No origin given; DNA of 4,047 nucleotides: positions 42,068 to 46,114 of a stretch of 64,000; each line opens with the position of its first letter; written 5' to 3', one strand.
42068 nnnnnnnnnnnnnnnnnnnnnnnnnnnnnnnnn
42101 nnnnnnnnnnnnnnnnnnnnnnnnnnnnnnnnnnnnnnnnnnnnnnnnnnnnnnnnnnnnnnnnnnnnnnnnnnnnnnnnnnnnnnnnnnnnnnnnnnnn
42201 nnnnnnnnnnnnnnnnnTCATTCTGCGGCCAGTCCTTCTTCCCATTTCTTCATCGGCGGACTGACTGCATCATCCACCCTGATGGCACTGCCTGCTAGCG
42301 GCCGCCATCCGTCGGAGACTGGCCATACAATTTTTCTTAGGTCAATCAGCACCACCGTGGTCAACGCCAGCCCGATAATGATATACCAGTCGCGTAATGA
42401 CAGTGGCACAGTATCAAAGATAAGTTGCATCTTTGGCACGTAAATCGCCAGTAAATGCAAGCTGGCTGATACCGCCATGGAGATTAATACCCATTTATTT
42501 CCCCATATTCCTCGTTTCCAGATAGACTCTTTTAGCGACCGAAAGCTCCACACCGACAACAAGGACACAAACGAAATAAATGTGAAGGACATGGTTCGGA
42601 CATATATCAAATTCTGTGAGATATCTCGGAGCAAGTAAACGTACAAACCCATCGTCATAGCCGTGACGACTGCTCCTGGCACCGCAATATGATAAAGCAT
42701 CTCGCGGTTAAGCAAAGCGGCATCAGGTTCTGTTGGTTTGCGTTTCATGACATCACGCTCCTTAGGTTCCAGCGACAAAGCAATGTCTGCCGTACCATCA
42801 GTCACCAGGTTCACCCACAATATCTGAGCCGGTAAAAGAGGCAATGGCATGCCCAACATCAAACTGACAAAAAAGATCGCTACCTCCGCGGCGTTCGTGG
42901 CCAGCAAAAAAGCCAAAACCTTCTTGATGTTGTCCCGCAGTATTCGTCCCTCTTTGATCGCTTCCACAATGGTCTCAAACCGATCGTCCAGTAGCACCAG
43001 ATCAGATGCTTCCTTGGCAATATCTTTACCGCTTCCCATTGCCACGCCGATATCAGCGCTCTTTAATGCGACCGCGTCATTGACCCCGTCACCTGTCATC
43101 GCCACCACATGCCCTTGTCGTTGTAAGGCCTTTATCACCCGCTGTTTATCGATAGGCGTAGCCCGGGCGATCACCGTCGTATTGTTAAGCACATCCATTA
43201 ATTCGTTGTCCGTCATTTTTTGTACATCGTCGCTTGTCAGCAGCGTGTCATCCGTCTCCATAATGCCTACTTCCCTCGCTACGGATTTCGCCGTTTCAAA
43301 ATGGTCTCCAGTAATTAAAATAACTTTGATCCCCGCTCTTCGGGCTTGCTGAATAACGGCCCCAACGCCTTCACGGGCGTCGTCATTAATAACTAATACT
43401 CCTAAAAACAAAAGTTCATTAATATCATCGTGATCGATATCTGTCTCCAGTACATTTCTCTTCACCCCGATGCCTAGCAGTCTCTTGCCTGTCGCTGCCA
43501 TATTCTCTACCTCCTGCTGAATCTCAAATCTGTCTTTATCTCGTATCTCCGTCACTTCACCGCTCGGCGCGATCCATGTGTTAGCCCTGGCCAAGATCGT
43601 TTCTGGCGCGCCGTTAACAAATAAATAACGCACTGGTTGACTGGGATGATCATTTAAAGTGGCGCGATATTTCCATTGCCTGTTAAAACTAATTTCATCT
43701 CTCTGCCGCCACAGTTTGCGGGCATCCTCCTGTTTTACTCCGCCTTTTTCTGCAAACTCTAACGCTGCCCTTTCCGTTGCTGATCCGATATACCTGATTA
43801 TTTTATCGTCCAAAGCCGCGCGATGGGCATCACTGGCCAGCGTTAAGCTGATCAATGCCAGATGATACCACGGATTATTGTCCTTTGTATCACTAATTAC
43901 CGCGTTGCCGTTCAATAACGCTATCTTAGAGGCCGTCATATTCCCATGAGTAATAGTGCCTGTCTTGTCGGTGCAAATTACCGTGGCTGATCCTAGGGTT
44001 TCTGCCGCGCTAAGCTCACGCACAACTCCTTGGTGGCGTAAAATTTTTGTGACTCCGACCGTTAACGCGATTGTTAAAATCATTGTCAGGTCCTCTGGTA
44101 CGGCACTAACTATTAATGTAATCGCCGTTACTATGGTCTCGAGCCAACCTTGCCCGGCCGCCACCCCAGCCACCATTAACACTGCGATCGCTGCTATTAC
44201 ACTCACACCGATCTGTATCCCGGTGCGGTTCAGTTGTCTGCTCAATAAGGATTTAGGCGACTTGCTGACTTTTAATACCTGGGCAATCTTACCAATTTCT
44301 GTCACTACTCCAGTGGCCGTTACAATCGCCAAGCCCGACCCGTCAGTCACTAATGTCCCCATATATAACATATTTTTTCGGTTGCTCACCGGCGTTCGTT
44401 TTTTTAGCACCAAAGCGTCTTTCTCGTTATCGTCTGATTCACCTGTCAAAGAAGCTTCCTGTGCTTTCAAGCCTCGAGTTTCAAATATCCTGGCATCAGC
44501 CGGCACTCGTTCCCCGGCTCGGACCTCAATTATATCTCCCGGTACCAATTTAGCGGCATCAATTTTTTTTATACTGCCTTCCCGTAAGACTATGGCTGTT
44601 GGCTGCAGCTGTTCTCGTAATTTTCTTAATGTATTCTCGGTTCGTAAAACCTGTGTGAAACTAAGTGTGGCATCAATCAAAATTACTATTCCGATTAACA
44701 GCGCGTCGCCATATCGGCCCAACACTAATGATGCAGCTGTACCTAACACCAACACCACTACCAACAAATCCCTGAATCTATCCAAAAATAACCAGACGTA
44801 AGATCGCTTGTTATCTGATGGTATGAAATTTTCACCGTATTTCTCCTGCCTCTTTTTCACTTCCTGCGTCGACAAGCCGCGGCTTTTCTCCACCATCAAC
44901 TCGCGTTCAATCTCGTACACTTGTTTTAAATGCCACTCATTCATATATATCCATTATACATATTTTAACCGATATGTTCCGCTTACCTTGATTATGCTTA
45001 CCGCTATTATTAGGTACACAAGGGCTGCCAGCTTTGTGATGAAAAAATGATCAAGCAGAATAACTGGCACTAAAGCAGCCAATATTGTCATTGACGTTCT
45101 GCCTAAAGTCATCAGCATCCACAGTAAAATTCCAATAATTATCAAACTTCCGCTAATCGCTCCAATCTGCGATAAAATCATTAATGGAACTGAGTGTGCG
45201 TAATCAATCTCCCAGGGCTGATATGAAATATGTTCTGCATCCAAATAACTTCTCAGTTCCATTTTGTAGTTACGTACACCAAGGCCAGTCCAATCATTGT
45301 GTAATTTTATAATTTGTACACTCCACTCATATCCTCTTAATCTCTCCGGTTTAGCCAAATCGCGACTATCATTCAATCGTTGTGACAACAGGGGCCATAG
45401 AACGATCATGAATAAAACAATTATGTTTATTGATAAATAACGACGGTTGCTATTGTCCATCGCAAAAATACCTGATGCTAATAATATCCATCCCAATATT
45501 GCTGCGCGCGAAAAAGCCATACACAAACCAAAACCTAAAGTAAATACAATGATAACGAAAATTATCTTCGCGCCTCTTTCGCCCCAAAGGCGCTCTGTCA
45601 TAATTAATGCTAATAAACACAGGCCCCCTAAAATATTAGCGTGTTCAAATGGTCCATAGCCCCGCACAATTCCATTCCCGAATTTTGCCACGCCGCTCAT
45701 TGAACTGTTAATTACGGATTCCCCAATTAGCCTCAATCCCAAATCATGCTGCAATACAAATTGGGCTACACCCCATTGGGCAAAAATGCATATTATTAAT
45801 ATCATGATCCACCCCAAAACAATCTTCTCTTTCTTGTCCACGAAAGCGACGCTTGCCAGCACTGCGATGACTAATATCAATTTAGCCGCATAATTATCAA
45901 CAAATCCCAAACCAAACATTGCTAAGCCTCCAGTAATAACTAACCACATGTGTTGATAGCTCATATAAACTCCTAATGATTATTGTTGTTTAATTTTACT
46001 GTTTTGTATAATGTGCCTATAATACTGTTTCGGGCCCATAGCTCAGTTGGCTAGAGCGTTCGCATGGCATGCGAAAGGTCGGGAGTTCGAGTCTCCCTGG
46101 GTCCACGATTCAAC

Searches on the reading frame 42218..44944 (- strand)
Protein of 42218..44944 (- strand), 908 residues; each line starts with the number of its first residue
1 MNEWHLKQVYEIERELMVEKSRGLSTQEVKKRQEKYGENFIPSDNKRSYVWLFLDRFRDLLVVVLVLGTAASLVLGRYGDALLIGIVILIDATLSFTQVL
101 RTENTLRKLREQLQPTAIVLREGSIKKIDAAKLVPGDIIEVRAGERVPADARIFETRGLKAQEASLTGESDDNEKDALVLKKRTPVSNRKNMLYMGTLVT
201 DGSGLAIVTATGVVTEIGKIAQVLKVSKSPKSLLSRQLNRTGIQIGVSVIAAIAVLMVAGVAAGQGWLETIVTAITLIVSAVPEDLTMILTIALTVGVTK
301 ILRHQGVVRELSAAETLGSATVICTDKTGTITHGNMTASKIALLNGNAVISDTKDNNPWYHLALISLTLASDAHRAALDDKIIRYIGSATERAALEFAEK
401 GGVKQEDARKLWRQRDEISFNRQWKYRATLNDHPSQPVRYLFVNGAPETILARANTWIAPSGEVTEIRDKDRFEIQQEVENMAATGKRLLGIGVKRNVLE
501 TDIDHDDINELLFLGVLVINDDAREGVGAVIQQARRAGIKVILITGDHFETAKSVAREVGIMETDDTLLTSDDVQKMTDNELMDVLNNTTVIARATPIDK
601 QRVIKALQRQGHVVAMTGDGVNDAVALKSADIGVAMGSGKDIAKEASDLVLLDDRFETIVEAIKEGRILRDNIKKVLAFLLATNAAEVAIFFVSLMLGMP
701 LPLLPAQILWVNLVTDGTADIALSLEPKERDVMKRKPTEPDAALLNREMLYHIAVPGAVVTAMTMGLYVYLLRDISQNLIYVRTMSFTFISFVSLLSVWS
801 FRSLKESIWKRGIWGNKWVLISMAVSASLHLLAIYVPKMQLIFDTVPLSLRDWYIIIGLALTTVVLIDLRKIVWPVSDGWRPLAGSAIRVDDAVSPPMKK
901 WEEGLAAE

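Call 6: search_protein_families(library=pfam, proteins=[window:42218-44944:-], max_evalue=0.001)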
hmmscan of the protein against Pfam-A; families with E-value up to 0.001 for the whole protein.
window:42218-44944:- (908 aa): 6 families
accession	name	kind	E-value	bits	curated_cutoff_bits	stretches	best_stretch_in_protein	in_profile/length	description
PF00689.26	Cation_ATPase_C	-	4.4e-50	170.3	27.3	1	700-872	1-174/175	Cation transporting ATPase, C-terminus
PF00122.25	E1-E2_ATPase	-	1.9e-44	151.8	28.1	1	112-304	2-181/181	E1-E2 ATPase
PF00702.32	Hydrolase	-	3.7e-19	70.3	26.4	1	322-631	3-191/191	haloacid dehalogenase-like hydrolase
PF00690.31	Cation_ATPase_N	-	2.9e-14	52.9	20.4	1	4-69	1-66/69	Cation transporter/ATPase, N-terminus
PF13246.12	Cation_ATPase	-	7.6e-12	45.5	21.7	1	379-456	13-90/91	Cation transport ATPase (P-type)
PF08282.18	Hydrolase_3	-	2.8e-08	34.3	20.9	1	602-662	194-254/255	haloacid dehalogenase-like hydrolase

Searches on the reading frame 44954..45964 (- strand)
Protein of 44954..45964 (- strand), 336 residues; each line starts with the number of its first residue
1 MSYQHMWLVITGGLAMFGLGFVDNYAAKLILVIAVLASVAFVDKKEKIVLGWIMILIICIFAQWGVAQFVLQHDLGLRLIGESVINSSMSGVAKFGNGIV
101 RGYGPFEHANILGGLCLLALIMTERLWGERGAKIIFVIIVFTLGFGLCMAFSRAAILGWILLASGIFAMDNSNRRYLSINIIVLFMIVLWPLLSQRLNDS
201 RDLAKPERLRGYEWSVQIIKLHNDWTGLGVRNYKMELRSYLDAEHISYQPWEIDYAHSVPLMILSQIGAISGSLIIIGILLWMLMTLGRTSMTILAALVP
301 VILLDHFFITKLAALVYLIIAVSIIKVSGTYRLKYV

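Call 6: search_protein_families(library=pfam, proteins=[window:44954-45964:-], max_evalue=0.001)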
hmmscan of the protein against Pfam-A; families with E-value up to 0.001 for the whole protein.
window:44954-45964:- (336 aa): 1 family
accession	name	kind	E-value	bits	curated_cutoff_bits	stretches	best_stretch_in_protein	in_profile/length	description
PF04932.20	Wzy_C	-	2.7e-09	37.4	31.7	1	139-271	2-144/149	O-Antigen ligase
